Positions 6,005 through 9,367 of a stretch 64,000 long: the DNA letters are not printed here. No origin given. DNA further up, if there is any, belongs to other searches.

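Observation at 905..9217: Candidate anti-phage system: PLD-SNF2 helicase fusion plus 1505-aa MmeI/PglX-family N6A methyltransferase, with a four-helix-bundle/Zn-ribbon gene in between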

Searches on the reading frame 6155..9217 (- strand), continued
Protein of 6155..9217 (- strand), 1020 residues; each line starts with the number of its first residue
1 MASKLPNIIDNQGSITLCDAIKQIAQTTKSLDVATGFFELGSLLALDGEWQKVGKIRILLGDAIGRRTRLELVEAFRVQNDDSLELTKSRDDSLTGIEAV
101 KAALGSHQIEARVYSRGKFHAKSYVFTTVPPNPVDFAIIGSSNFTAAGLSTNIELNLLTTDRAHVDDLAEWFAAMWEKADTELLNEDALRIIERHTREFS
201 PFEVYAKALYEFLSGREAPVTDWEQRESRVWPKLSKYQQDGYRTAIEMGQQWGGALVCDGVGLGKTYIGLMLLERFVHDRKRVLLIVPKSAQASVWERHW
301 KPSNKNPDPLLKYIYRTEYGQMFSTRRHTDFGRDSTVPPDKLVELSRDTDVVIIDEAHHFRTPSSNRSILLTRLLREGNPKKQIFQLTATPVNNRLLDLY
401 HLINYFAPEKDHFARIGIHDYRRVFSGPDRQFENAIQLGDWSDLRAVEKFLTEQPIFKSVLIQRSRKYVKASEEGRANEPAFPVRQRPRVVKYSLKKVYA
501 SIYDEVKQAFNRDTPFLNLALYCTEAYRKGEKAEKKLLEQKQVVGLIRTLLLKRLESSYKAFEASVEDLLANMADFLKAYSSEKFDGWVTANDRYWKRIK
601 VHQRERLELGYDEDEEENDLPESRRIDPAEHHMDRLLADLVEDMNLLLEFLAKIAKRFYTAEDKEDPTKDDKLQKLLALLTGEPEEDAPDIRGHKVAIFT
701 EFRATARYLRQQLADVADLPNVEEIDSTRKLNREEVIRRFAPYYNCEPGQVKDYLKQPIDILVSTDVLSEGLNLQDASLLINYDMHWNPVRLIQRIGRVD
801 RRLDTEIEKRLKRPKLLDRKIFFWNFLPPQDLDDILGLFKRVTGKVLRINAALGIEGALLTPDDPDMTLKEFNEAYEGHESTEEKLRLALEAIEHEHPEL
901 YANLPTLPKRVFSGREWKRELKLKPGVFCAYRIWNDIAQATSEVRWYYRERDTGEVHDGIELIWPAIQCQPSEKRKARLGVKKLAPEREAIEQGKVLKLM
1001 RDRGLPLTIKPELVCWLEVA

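Call 47: get_annotated_region(hit=H21, flank=9000)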
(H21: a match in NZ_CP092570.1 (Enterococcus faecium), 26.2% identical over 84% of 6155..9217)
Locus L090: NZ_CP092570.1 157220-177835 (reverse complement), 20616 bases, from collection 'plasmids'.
description: Enterococcus faecium strain VRE-WC072 plasmid unnamed1, complete sequence
organism: Enterococcus faecium (NCBI taxid 1352)
taxonomy: Bacteria; Bacillota; Bacilli; Lactobacillales; Enterococcaceae; Enterococcus; Enterococcus faecium
host: -; source: Homo sapiens,urine; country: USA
typing (MOB-suite, as given by PLSDB): conjugative; replicon rep_cluster_893; relaxase MOBP; mating-pair formation MPF_T
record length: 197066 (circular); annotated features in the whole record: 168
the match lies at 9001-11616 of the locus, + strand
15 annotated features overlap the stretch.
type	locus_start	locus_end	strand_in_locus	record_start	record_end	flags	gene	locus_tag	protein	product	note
CDS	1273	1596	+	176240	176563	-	-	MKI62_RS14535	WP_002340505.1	YfbU family protein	-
CDS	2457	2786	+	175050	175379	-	-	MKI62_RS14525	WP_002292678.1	AbrB family transcriptional regulator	-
CDS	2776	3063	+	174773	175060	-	-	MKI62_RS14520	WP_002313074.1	type II toxin-antitoxin system RelE/ParE family toxin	-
CDS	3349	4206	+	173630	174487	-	-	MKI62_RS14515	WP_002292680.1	ParA family protein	-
CDS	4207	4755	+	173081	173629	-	-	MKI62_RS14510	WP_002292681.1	hypothetical protein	-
CDS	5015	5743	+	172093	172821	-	-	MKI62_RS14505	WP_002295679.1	S8 family serine peptidase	GO:0006508 - proteolysis [Evidence IEA]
CDS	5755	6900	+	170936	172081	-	-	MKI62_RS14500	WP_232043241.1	S8 family serine peptidase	GO:0006508 - proteolysis [Evidence IEA]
CDS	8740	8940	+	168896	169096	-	-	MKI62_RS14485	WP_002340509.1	helix-turn-helix transcriptional regulator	-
CDS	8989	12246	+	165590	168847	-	-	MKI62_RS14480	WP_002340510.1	helicase-related protein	-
CDS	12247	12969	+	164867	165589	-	-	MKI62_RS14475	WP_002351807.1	DUF4391 domain-containing protein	-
CDS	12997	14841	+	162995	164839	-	-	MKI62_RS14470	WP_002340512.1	site-specific DNA-methyltransferase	GO:0006306 - DNA methylation [Evidence IEA]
CDS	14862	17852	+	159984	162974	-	-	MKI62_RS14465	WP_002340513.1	DEAD/DEAH box helicase family protein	-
CDS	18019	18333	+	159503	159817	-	-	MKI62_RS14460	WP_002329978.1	hypothetical protein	-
CDS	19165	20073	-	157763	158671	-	-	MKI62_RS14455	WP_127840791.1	IS982-like element ISEfm1 family transposase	GO:0006313 - DNA transposition [Evidence IEA]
CDS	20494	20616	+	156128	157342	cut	-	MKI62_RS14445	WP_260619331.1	IS256 family transposase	-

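Call 48: get_annotated_region(hit=H7, flank=9000)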
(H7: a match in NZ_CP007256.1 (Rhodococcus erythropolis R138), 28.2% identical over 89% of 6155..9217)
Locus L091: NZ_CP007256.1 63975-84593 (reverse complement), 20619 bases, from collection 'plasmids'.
description: Rhodococcus erythropolis R138 plasmid pCRE138, complete sequence
organism: Rhodococcus erythropolis R138 (NCBI taxid 1289591)
taxonomy: Bacteria; Actinomycetota; Actinomycetes; Mycobacteriales; Nocardiaceae; Rhodococcus; Rhodococcus erythropolis; Rhodococcus erythropolis R138
host: -; source: Hydroponic pots with potatoes; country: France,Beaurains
typing (MOB-suite, as given by PLSDB): mobilizable; replicon rep_cluster_1311; relaxase MOBP
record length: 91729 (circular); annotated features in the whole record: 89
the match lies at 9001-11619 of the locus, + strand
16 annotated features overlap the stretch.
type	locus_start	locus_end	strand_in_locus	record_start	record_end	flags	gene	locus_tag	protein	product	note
CDS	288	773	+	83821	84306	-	-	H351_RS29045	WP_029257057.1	hypothetical protein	-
CDS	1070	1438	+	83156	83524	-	-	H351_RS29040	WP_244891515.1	hypothetical protein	-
CDS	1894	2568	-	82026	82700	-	-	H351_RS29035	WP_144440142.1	hypothetical protein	-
CDS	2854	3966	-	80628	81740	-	-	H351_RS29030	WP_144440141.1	DUF3320 domain-containing protein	-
CDS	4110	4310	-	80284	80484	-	-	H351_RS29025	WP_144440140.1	hypothetical protein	-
CDS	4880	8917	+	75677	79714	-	-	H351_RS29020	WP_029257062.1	hypothetical protein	-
CDS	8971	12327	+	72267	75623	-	-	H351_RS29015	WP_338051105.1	helicase-related protein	-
CDS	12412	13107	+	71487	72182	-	-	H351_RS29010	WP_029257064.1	TetR/AcrR family transcriptional regulator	GO:0006355 - regulation of DNA-templated transcription [Evidence IEA]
CDS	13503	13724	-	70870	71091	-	-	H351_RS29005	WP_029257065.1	hypothetical protein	-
CDS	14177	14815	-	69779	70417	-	-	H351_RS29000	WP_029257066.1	hypothetical protein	-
CDS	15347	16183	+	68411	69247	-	-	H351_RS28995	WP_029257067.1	PASTA domain-containing protein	-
CDS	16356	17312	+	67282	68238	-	-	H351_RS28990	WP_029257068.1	recombinase family protein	GO:0006310 - DNA recombination [Evidence IEA]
CDS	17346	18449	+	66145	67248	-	-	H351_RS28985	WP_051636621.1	GIY-YIG nuclease family protein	-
CDS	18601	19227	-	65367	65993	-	-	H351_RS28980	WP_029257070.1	hypothetical protein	-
CDS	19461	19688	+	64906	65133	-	-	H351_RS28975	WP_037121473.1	hypothetical protein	-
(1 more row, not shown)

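Call 73: search_protein_families(library=pfam, proteins=[L005:13307-14338:+, L005:14338-16983:+, L017:13216-14004:+, L018:13267-13605:+, L021:8995-9426:+, L026:13036-14157:+, L037:4526-4894:+, L051:4825-5670:+, L068:3579-4223:+, L070:13314-13742:+], max_evalue=0.001)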
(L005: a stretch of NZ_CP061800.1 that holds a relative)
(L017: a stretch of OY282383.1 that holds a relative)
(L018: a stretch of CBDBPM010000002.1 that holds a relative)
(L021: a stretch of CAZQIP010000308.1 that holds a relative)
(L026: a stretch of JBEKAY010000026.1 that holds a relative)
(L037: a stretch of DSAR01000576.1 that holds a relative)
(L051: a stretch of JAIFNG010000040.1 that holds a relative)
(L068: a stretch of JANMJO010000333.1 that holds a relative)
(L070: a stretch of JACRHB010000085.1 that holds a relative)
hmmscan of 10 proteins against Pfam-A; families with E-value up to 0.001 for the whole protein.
L005:13307-14338:+ (343 aa): 3 families
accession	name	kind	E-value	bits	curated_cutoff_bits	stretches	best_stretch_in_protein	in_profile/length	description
PF00004.35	AAA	-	1.1e-27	97.6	21.2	1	131-255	1-129/131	ATPase family associated with various cellular activities (AAA)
PF17862.7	AAA_lid_3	-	2.7e-05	24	27.2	1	280-322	2-44/45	AAA+ lid domain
PF07728.20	AAA_5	-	9.2e-05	22.9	22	0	131-163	2-35/139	AAA domain (dynein-related subfamily)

L005:14338-16983:+ (881 aa): 1 family
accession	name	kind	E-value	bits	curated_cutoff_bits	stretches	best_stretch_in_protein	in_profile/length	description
PF00082.27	Peptidase_S8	-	1.6e-28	100.3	21.8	1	280-599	6-273/288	Subtilase family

L017:13216-14004:+ (262 aa): 1 family
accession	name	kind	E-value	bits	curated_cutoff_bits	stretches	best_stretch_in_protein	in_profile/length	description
PF05308.16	Mito_fiss_reg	-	0.00018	22.2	26.3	1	197-255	80-138/244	Mitochondrial fission regulator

L018:13267-13605:+ (112 aa): 1 family
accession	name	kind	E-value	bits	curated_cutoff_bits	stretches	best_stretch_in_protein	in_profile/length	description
PF14076.12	DUF4258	-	1e-14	55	25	1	37-107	1-70/71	Domain of unknown function (DUF4258)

L021:8995-9426:+ (143 aa): 1 family
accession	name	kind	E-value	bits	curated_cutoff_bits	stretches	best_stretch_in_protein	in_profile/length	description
PF21716.3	dnstrm_HI1420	-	4.6e-08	33.3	27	1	22-107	9-89/90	Probable addiction module antidote protein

L026:13036-14157:+ (373 aa): 2 families
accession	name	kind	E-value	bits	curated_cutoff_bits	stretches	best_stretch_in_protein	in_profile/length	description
PF06250.17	YhcG_C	-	3.4e-47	160.6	32.5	1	200-349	3-155/157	YhcG PDDEXK nuclease domain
PF17761.7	DUF1016_N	-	1.8e-46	158.1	32.8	1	35-171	1-137/137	DUF1016 N-terminal domain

L037:4526-4894:+ (122 aa): 2 families
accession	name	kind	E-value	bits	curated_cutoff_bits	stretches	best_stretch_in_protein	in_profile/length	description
PF18480.7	DUF5615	-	1.3e-19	70.6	23.8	1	5-111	1-106/110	Domain of unknown function (DUF5615)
PF18478.7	PIN_10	-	0.0007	20.1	26.2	1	5-64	1-64/84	PIN like domain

L051:4825-5670:+ (281 aa): 1 family
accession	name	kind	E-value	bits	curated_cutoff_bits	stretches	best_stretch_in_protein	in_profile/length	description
PF12686.12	DUF3800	-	1.3e-08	36.1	21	1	20-234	1-148/149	Protein of unknown function (DUF3800)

L068:3579-4223:+ (214 aa): 1 family
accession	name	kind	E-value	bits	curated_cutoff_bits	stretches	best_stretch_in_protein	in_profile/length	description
PF01936.24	NYN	-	1.7e-07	32.3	24.2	1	3-157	2-123/145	NYN domain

L070:13314-13742:+ (142 aa): 3 families
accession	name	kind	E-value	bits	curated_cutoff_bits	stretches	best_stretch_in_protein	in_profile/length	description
PF01850.27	PIN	-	7.2e-17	62.5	23.6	1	11-123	1-111/120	PIN domain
PF13470.12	PIN_3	-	0.00028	22.1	27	1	10-125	1-115/115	PIN domain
PF16289.11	PIN_12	-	0.00045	21.1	32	1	11-140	1-135/172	PIN domain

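Call 88: search_protein_families(library=pfam, proteins=[L007:13083-16826:+, L013:13278-16448:+, L043:5631-8993:+, L044:12907-16572:+, L064:7776-11777:+, L083:13065-17615:+, L057:13118-16492:+], max_evalue=0.001)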
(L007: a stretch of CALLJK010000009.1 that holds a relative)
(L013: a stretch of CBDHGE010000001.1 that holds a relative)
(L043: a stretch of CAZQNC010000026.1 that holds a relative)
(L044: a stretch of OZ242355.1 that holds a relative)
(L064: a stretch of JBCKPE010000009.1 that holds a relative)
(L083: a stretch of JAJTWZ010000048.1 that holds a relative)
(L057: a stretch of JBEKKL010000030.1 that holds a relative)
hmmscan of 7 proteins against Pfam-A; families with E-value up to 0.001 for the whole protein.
L007:13083-16826:+ (1247 aa): 3 families
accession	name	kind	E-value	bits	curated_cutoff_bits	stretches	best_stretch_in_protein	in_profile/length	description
PF07669.17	Eco57I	-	3.2e-31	109.2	25.3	1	520-849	1-171/171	Eco57I restriction-modification methylase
PF20473.4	MmeI_Mtase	-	3.9e-11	43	27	1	463-561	11-105/259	MmeI, DNA-methyltransferase domain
PF02384.22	N6_Mtase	-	1.8e-05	24.7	20.4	0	472-537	47-95/311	N-6 DNA Methylase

L013:13278-16448:+ (1056 aa): 5 families
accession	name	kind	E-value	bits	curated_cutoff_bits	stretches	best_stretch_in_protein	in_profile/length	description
PF07669.17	Eco57I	-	2.1e-42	145.6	25.3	1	491-709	1-171/171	Eco57I restriction-modification methylase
PF20473.4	MmeI_Mtase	-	5.5e-12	45.8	27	1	434-513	12-85/259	MmeI, DNA-methyltransferase domain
PF12950.13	TaqI_C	-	1.5e-10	41.8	26.5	1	828-967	2-96/118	TaqI-like C-terminal specificity domain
PF02384.22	N6_Mtase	-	2.2e-07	31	20.4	0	437-512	42-99/311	N-6 DNA Methylase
PF01170.24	UPF0020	-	3.8e-05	23.9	22.3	0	441-507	28-93/197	RMKL-like, methyltransferase domain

L043:5631-8993:+ (1120 aa): 4 families
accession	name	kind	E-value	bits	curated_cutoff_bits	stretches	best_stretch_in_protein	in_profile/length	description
PF18135.7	Type_ISP_C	-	1.1e-73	248.8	25.9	1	762-1103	1-339/342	Type ISP C-terminal specificity domain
PF02384.22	N6_Mtase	-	6.6e-08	32.7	20.4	0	344-385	4-45/311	N-6 DNA Methylase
PF20473.4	MmeI_Mtase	-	2.3e-07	30.7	27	1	412-576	7-159/259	MmeI, DNA-methyltransferase domain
PF07669.17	Eco57I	-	3.2e-05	24.5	25.3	1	545-655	69-158/171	Eco57I restriction-modification methylase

L044:12907-16572:+ (1221 aa): 2 families
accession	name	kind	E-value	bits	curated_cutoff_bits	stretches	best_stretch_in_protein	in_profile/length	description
PF18135.7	Type_ISP_C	-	2.1e-69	234.6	25.9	1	834-1175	1-341/342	Type ISP C-terminal specificity domain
PF02384.22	N6_Mtase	-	7.2e-09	35.8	20.4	1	434-475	6-47/311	N-6 DNA Methylase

L064:7776-11777:+ (1333 aa): 5 families
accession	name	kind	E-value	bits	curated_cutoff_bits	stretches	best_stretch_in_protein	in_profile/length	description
PF18135.7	Type_ISP_C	-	2.3e-81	274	25.9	1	767-1128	1-341/342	Type ISP C-terminal specificity domain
PF07669.17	Eco57I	-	4.4e-08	33.9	25.3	1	559-659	61-154/171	Eco57I restriction-modification methylase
PF02384.22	N6_Mtase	-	1.4e-07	31.6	20.4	0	354-394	4-44/311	N-6 DNA Methylase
PF00717.28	Peptidase_S24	-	4.9e-07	29.9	23.3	1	1186-1314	5-111/116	Peptidase S24-like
PF20473.4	MmeI_Mtase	-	0.00035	20.3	27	1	443-629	21-187/259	MmeI, DNA-methyltransferase domain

L083:13065-17615:+ (1516 aa): 4 families
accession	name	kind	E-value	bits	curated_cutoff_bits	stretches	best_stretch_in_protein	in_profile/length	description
PF18135.7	Type_ISP_C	-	7.1e-72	242.8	25.9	1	764-1116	1-341/342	Type ISP C-terminal specificity domain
PF07669.17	Eco57I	-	2.5e-09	37.9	25.3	1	550-664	55-165/171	Eco57I restriction-modification methylase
PF00717.28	Peptidase_S24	-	6.3e-09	36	23.3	1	1183-1313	5-113/116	Peptidase S24-like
PF02384.22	N6_Mtase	-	7.4e-07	29.2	20.4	0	351-390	3-42/311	N-6 DNA Methylase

L057:13118-16492:+ (1124 aa): 3 families
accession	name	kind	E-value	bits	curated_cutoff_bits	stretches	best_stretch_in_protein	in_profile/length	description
PF18135.7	Type_ISP_C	-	1.1e-74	252.1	25.9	1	751-1098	2-341/342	Type ISP C-terminal specificity domain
PF07669.17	Eco57I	-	4.2e-09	37.1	25.3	1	542-654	59-166/171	Eco57I restriction-modification methylase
PF02384.22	N6_Mtase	-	1.3e-08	35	20.4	0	348-388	4-44/311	N-6 DNA Methylase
